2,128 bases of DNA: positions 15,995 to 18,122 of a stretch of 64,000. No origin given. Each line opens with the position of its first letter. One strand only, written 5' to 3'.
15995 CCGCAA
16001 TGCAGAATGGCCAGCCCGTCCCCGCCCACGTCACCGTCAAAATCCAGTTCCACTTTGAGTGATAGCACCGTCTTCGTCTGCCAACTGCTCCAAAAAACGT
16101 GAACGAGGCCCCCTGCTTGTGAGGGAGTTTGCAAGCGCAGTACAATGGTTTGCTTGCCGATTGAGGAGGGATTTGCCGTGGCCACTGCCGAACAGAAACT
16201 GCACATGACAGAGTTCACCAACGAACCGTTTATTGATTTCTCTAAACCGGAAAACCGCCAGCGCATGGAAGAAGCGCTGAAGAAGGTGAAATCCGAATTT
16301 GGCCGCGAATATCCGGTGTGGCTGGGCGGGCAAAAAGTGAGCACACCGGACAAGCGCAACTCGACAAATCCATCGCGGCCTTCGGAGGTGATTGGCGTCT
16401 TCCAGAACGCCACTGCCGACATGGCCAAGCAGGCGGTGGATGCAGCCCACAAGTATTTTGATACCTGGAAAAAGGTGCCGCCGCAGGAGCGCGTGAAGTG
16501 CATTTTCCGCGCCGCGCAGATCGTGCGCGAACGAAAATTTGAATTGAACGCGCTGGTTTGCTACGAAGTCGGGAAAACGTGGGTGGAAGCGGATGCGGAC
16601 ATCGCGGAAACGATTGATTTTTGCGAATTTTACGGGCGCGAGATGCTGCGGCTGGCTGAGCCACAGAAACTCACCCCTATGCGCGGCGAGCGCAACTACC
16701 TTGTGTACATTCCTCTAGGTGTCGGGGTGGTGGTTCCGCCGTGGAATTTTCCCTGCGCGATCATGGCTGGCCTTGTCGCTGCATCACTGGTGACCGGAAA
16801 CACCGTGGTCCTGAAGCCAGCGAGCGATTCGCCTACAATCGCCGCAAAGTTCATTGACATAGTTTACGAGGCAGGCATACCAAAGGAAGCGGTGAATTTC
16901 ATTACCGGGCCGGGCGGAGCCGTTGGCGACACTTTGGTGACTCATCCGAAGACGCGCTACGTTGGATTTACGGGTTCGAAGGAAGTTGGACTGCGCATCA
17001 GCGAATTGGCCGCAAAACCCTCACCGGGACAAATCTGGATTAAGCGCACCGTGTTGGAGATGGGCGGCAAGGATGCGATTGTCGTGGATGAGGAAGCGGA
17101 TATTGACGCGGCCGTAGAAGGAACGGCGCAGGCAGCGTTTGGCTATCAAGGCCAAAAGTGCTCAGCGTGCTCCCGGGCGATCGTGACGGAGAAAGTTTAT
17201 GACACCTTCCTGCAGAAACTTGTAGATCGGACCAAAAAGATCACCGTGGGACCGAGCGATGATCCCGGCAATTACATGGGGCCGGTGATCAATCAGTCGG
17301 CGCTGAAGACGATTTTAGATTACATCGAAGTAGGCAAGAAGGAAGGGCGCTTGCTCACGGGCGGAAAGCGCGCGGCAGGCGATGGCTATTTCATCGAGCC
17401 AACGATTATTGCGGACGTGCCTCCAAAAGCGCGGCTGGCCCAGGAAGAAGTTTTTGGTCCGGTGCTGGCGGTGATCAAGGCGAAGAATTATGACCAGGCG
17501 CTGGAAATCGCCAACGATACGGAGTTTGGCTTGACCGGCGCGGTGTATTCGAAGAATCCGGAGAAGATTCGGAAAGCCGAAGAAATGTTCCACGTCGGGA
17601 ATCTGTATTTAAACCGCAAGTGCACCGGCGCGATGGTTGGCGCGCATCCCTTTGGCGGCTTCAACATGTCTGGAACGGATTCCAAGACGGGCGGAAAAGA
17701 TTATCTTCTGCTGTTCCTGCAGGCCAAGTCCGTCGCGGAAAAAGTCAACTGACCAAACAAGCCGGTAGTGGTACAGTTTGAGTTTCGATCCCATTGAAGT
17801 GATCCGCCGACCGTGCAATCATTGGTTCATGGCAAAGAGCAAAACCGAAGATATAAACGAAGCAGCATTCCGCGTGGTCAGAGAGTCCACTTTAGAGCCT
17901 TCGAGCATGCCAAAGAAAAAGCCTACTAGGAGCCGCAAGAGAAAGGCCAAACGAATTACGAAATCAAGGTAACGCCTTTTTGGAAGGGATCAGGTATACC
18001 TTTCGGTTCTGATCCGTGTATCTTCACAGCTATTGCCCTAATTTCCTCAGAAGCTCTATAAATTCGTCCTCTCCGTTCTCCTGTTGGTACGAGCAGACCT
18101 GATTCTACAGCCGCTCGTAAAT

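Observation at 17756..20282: Intact-looking 2.5-kb IS1-family transposon carrying a Fic gene, inserted between two convergent stop codons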

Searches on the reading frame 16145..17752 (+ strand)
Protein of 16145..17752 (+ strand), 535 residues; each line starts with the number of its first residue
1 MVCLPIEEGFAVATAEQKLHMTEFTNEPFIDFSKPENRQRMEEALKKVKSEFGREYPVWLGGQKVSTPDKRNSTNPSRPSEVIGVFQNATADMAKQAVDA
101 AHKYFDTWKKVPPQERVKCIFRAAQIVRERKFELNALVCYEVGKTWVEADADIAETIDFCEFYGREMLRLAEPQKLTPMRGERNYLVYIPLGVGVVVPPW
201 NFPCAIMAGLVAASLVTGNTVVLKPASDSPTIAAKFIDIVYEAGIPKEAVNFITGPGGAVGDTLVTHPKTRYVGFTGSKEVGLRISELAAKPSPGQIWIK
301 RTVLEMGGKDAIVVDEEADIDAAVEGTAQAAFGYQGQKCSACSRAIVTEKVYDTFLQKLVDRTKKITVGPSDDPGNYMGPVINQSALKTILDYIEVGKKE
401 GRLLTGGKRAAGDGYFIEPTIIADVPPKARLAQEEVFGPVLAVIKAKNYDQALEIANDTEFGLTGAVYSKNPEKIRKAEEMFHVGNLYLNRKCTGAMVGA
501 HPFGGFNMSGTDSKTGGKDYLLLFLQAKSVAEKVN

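Call 4: search_protein_families(library=pfam, proteins=[window:16145-17752:+], max_evalue=0.01)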
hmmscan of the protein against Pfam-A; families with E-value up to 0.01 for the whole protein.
window:16145-17752:+ (535 aa): 3 families
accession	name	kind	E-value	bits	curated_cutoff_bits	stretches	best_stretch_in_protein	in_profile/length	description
PF00171.27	Aldedh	-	1.7e-149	498.7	23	1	70-530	8-461/461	Aldehyde dehydrogenase family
PF03795.20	YCII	-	0.001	19.9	24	0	384-426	18-66/95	YCII-related domain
PF05893.19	LuxC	-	0.0034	16.8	21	0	182-362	80-258/401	Acyl-CoA reductase (LuxC)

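Call 34: find_related_loci(query=window:16145-17749:+, collection=metagenome_contigs, flank=4000)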
Query window:16145-17749:+ (535 aa) in metagenome_contigs; peptide patterns used: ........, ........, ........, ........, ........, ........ (x = any residue, [..] = any of these).
600 stretches matched a pattern (row limit reached: there are more); 597 encode a relative of the query (tblastn E <= 1e-3); the best 80 are kept; 80 distinct loci.
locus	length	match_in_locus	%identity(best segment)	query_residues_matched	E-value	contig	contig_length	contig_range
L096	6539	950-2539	94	6-535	0e+0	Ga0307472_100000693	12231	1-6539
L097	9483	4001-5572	94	12-535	0e+0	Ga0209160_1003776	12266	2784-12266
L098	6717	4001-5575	90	11-535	0e+0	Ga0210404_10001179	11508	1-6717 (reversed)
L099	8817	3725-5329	87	1-535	0e+0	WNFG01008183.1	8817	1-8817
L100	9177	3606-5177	89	12-535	0e+0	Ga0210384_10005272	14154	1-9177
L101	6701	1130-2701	89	11-534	0e+0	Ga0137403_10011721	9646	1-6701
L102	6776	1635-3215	88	9-535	0e+0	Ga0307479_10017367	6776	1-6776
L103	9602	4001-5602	86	2-535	0e+0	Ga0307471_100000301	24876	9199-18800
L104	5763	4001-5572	87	11-534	0e+0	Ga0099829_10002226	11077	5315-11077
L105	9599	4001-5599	86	2-535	0e+0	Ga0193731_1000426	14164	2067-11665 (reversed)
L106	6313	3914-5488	86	11-535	0e+0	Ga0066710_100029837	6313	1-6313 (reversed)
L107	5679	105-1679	86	11-535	0e+0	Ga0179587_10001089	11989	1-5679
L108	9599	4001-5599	86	3-535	0e+0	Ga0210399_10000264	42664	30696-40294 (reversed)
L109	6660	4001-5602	86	1-535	0e+0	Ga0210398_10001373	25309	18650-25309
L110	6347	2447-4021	86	11-535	0e+0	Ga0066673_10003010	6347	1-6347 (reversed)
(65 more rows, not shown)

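Call 88: search_protein_families(library=ncbifam, proteins=[window:16145-17749:+], max_evalue=1e-10)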
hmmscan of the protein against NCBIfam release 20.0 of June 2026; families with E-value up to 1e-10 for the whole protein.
window:16145-17749:+ (535 aa): 41 families (the best 25 are shown)
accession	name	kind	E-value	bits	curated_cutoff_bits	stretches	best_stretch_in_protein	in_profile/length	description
NF002852.0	PRK03137.1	subfamily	6.7e-242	803.8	648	1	21-533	2-513/514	L-glutamate gamma-semialdehyde dehydrogenase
TIGR01237.1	D1pyr5carbox2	equivalog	4.3e-220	731.8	659.65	1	25-533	2-510/511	L-glutamate gamma-semialdehyde dehydrogenase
NF052305.1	DioxValDhHalo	equivalog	4.8e-118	395.1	750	1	66-513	17-461/483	2,5-dioxovalerate dehydrogenase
NF042993.1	AlphKGSA_gudD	equivalog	2.5e-114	382.6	770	1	65-530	15-478/481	alpha-ketoglutaric semialdehyde dehydrogenase GucD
NF008869.0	PRK11904.1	equivalog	5.5e-114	382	747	1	17-531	516-1025/1042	bifunctional proline dehydrogenase/L-glutamate gamma-semialdehyde dehydrogenase PutA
TIGR01236.1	D1pyr5carbox1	equivalog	3.8e-107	359.1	613.6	1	26-533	2-520/533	L-glutamate gamma-semialdehyde dehydrogenase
NF040792.1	glyc_ald_dh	equivalog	2e-94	317.3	760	1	67-521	14-466/488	D-glyceraldehyde dehydrogenase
TIGR01804.1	BADH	equivalog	5.4e-94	315.3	668.6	1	71-512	15-452/467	betaine-aldehyde dehydrogenase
NF007497.0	PRK10090.1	equivalog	8.5e-93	311.7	500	1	56-521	7-470/480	aldehyde dehydrogenase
TIGR02299.1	HpaE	equivalog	1.2e-92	311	638.35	1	73-531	20-475/488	5-carboxymethyl-2-hydroxymuconate semialdehyde dehydrogenase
TIGR01780.1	SSADH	subfamily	1.9e-92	310.5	646.35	1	80-520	7-444/448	succinate-semialdehyde dehydrogenase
NF008772.0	PRK11809.1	equivalog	2.6e-91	306.9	1750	1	22-528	614-1110/1318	trifunctional transcriptional regulator/proline dehydrogenase/L-glutamate gamma-semialdehyde dehydrogenase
NF010000.0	PRK13473.1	subfamily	3.6e-91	306.2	615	1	58-511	5-452/475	aminobutyraldehyde dehydrogenase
TIGR01238.1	D1pyr5carbox3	equivalog_domain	6.4e-91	305.3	485.2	1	30-527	13-498/500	L-glutamate gamma-semialdehyde dehydrogenase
NF006916.0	PRK09407.1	equivalog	1.1e-89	301.4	521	1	70-532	35-492/526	succinic semialdehyde dehydrogenase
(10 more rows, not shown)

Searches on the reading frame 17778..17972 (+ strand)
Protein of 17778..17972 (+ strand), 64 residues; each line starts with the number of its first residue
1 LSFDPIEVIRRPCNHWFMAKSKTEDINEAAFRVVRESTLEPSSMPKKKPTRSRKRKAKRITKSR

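Call 4: search_protein_families(library=pfam, proteins=[window:17778-17972:+], max_evalue=0.01)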
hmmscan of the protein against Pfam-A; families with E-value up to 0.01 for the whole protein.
window:17778-17972:+ (64 aa): 0 families

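Call 7: search_protein_families(library=ncbifam, proteins=[window:17778-17972:+], max_evalue=0.1)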
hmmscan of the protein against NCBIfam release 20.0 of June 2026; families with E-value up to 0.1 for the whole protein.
window:17778-17972:+ (64 aa): 0 families

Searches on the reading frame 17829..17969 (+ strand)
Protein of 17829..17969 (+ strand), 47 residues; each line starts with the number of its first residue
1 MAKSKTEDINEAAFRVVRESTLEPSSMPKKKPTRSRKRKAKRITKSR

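Call 52: search_protein_families(library=pfam, proteins=[window:17829-17969:+], max_evalue=1)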
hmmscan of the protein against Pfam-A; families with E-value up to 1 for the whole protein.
seq(47 aa): 0 families

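Call 60: search_protein_families(library=phrogs, proteins=[window:17832-17969:+], max_evalue=0.01)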
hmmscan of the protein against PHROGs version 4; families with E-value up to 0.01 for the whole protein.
window:17832-17969:+ (46 aa): 0 families
